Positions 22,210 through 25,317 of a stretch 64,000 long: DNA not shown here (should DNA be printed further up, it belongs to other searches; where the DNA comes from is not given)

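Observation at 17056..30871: Gram-positive polysaccharide-utilisation-type locus for a sulfated glycan: secreted LamG-GH2 enzyme, Lpl-type ABC importer and two cytoplasmic Cys-type sulfatases, with no maturase or ATPase encoded locally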

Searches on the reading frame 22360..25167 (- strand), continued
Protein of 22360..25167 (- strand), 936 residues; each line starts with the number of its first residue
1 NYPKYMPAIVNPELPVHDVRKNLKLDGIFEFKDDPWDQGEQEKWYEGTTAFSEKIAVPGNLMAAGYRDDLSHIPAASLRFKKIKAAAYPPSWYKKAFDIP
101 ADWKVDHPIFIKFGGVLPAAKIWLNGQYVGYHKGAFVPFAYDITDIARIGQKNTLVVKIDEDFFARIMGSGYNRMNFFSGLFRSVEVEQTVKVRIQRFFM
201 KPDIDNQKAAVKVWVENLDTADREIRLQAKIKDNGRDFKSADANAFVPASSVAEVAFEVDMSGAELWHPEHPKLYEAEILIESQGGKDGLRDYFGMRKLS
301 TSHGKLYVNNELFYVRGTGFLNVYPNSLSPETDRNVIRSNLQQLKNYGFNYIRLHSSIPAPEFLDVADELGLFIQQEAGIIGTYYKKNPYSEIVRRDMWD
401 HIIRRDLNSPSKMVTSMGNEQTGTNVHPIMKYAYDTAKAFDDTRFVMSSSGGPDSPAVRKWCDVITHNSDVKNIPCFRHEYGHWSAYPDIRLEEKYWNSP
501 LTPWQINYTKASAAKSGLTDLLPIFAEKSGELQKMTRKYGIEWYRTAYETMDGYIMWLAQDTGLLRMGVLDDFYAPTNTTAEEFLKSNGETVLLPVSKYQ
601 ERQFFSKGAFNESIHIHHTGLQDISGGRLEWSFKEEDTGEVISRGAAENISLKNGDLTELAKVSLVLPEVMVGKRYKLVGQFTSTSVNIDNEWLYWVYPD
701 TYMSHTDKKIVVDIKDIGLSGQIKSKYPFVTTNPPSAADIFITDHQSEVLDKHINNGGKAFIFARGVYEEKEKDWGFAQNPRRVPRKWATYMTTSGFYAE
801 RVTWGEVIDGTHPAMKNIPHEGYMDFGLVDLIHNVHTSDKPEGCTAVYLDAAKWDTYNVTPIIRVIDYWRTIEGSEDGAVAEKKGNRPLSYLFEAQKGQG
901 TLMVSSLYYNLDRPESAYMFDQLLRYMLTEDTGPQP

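Call 69: find_encoding_contigs(protein=P0250, flank=10000, max_places=2)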
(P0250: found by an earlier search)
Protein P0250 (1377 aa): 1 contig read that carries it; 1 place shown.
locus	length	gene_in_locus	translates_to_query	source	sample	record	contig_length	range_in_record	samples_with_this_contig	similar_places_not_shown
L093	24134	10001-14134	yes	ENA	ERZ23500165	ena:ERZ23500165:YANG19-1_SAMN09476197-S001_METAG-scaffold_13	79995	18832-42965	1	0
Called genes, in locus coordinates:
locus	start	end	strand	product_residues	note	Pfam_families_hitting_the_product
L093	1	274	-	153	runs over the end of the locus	PF22381:Staph_reg_Sar_Rot (weak), PF01047:MarR, PF12802:MarR_2, PF13412:HTH_24 (weak), PF01325:Fe_dep_repress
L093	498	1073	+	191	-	-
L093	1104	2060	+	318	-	PF00005:ABC_tran, PF13304:AAA_21 (weak)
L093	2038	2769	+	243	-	PF01061:ABC2_membrane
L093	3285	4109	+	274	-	PF13489:Methyltransf_23, PF13679:Methyltransf_32, PF01209:Ubie_methyltran, PF01728:FtsJ, PF05175:MTS, PF13847:Methyltransf_31, PF08241:Methyltransf_11, PF08242:Methyltransf_12, +6 more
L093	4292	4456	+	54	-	-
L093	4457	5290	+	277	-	PF05401:NodS (faint), PF05891:Methyltransf_PK (weak), PF05175:MTS (weak), PF13489:Methyltransf_23, PF13847:Methyltransf_31, PF08241:Methyltransf_11, PF08242:Methyltransf_12 (weak), PF13649:Methyltransf_25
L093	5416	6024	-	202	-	-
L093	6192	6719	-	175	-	-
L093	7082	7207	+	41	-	-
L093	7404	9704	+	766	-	PF02743:dCache_1, PF17853:GGDEF_2, PF00165:HTH_AraC (faint), PF12833:HTH_18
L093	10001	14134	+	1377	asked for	PF07953:Toxin_R_bind_N (faint), PF13385:Laminin_G_3, PF02837:Glyco_hydro_2_N, PF22666:Glyco_hydro_2_N2, PF00703:Glyco_hydro_2, PF02836:Glyco_hydro_2_C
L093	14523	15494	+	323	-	PF00528:BPD_transp_1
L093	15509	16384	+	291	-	PF00528:BPD_transp_1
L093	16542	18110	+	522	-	PF01547:SBP_bac_1, PF13416:SBP_bac_8 (weak)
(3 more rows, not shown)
